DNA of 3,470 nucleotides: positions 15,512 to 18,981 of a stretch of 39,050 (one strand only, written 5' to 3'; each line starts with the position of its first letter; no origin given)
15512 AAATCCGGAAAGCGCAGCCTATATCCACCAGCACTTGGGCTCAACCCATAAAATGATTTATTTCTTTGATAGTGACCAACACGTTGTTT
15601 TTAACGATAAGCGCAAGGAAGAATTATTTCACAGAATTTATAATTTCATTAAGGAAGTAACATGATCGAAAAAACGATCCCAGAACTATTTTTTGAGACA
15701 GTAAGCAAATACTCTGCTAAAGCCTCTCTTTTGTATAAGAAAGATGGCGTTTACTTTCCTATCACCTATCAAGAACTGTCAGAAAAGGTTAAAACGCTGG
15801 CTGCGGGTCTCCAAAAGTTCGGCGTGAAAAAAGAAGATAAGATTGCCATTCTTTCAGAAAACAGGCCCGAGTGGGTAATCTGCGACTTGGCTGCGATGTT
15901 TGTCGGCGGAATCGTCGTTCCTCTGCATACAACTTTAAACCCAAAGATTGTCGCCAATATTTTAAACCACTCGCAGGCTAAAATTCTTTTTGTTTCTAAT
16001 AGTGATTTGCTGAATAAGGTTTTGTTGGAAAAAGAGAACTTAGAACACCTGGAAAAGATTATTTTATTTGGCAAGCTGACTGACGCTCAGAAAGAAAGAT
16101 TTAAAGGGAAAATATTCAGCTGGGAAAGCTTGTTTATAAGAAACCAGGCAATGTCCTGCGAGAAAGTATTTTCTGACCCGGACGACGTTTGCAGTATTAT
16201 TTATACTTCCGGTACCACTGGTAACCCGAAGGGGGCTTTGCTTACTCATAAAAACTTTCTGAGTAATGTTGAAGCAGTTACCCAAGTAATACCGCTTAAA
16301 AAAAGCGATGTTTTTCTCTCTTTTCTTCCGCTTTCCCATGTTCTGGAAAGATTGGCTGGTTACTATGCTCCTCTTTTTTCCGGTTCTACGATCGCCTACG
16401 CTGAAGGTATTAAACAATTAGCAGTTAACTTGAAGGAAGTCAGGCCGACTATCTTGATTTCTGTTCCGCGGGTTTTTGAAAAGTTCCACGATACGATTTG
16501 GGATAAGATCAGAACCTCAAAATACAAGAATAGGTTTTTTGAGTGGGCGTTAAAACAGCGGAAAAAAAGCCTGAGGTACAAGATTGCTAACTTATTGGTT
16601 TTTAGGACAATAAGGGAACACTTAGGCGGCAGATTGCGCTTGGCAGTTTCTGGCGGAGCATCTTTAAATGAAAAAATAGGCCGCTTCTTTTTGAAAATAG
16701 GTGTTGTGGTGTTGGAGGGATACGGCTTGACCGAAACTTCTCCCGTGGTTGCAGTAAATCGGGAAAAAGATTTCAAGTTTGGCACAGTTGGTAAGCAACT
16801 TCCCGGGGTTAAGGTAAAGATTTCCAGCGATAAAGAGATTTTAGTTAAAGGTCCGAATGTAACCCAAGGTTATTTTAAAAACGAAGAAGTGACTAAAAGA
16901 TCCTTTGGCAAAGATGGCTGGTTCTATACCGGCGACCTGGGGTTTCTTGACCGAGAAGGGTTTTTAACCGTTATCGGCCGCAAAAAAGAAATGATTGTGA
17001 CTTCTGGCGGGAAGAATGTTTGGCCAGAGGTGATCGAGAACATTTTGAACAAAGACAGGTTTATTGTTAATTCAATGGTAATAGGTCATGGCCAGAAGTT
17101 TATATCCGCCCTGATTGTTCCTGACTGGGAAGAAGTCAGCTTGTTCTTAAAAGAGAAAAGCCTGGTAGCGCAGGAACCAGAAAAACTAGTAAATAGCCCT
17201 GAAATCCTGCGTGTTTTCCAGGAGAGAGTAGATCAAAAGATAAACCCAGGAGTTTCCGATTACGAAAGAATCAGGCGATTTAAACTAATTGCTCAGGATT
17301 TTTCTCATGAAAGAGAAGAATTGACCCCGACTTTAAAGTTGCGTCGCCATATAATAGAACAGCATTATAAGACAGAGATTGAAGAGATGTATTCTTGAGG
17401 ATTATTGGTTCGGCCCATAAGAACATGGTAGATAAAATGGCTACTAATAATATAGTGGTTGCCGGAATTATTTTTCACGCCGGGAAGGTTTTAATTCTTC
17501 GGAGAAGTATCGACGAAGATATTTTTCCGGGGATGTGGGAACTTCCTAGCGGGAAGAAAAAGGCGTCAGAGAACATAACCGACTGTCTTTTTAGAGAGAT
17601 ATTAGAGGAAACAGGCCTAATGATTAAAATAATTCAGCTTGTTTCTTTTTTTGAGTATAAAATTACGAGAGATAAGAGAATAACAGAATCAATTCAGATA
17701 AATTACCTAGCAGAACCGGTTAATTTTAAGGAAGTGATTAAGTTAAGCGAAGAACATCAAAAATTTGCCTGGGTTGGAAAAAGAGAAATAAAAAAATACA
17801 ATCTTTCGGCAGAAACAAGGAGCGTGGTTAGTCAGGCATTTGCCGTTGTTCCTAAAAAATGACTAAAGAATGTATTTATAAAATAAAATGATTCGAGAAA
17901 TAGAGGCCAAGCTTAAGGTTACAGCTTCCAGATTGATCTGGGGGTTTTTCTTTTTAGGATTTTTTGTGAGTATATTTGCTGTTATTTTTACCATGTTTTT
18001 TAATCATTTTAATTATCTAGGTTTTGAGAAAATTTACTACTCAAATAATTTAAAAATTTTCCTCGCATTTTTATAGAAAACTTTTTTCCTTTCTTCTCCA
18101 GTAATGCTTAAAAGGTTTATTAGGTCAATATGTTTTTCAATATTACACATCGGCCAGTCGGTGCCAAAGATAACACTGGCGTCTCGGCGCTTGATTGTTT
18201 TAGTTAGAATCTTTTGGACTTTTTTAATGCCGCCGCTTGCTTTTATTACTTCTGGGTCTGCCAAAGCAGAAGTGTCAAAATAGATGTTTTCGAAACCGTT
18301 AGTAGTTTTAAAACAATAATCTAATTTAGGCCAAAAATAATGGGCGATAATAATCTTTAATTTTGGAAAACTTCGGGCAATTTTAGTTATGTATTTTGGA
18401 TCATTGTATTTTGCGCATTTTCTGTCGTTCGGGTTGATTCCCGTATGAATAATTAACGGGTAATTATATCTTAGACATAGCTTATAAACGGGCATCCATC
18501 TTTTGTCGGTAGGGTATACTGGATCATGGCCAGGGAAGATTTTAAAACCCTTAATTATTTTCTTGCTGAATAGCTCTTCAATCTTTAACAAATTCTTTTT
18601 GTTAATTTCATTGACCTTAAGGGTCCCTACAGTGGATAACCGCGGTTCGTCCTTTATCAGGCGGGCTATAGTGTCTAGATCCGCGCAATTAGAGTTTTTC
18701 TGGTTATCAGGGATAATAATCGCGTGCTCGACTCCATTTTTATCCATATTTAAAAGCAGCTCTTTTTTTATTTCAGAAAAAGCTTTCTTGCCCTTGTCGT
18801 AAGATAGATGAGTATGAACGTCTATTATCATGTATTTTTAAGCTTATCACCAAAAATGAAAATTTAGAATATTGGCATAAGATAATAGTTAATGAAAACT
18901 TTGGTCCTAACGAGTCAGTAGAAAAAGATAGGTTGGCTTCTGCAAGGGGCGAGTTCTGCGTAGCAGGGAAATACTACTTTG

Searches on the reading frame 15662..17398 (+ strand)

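Call 16: search_protein_families(library=pfam, proteins=[window:15662-17398:+], max_evalue=0.001)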
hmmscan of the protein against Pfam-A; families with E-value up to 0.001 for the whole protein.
window:15662-17398:+ (578 aa): 2 families
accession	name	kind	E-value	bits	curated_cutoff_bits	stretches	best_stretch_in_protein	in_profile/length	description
PF00501.34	AMP-binding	-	3.2e-82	276.8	29.9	1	11-405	2-384/384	AMP-binding enzyme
PF23562.2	AMP-binding_C_3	-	8.7e-11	42.7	20.8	1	443-578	2-121/124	AMP-binding enzyme C-terminal domain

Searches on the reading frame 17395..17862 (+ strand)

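Call 16: search_protein_families(library=pfam, proteins=[window:17395-17862:+], max_evalue=0.001)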
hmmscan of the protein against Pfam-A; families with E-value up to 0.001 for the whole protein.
window:17395-17862:+ (155 aa): 2 families
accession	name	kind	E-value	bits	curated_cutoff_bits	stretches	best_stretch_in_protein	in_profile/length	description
PF00293.34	NUDIX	-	1.1e-15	58.2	21.1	1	22-144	5-130/134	NUDIX domain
PF14815.12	NUDIX_4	-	4.2e-10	39.8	35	1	23-145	2-111/113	NUDIX domain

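Call 94: search_protein_families(library=ncbifam, proteins=[window:17395-17862:+], max_evalue=0.00001)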
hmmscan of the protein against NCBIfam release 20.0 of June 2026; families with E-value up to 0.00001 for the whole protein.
window:17395-17862:+ (155 aa): 9 families
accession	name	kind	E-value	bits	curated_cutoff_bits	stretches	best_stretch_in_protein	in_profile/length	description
NF012016.0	PRK15472.1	equivalog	1.2e-15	57.4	95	1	19-146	4-136/141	nucleoside triphosphatase NudI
NF006530.0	PRK08999.1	equivalog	1.1e-14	54.2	245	1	21-147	8-127/315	Nudix family hydrolase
NF007834.0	PRK10546.1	equivalog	1.1e-13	51.2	156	1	21-140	6-117/135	pyrimidine (deoxy)nucleoside triphosphate diphosphatase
TIGR00586.1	mutt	equivalog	4.8e-10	39.5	97.9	1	18-145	5-124/129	8-oxo-dGTP diphosphatase MutT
NF041652.1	Nud_hyd_Dein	equivalog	6.9e-10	39.3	200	1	25-136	20-131/152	Nudix hydrolase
NF008044.0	PRK10776.1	equivalog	2e-09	37.4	148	1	21-146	6-124/130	8-oxo-dGTP diphosphatase MutT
NF006961.0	PRK09438.1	equivalog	8.3e-08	31.8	103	1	25-147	15-144/151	dihydroneopterin triphosphate diphosphatase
NF003788.0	PRK05379.1-5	equivalog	1.8e-06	27.5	354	1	21-80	215-272/351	bifunctional nicotinamide-nucleotide adenylyltransferase/Nudix hydroxylase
TIGR02705.1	nudix_YtkD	equivalog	4.4e-06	26.3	154.4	1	49-100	48-98/156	RNA deprotection pyrophosphohydrolase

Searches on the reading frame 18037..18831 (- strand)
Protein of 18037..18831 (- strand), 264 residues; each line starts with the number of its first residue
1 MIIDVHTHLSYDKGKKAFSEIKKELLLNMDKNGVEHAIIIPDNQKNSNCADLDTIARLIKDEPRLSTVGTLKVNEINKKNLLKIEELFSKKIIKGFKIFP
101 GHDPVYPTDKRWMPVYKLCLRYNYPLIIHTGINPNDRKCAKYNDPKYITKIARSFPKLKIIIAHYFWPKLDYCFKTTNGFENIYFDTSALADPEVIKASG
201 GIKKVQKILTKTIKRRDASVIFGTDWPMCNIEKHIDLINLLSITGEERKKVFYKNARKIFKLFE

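Call 16: search_protein_families(library=pfam, proteins=[window:18037-18831:-], max_evalue=0.001)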
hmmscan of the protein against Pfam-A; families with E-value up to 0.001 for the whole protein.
window:18037-18831:- (264 aa): 1 family
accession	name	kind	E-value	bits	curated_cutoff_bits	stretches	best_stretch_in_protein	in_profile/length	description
PF04909.20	Amidohydro_2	-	4.8e-21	76.2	26.4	1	81-262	95-289/289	Amidohydrolase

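Call 94: search_protein_families(library=ncbifam, proteins=[window:18037-18831:-], max_evalue=0.00001)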
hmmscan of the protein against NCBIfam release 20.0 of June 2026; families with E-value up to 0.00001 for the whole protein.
window:18037-18831:- (264 aa): 0 families
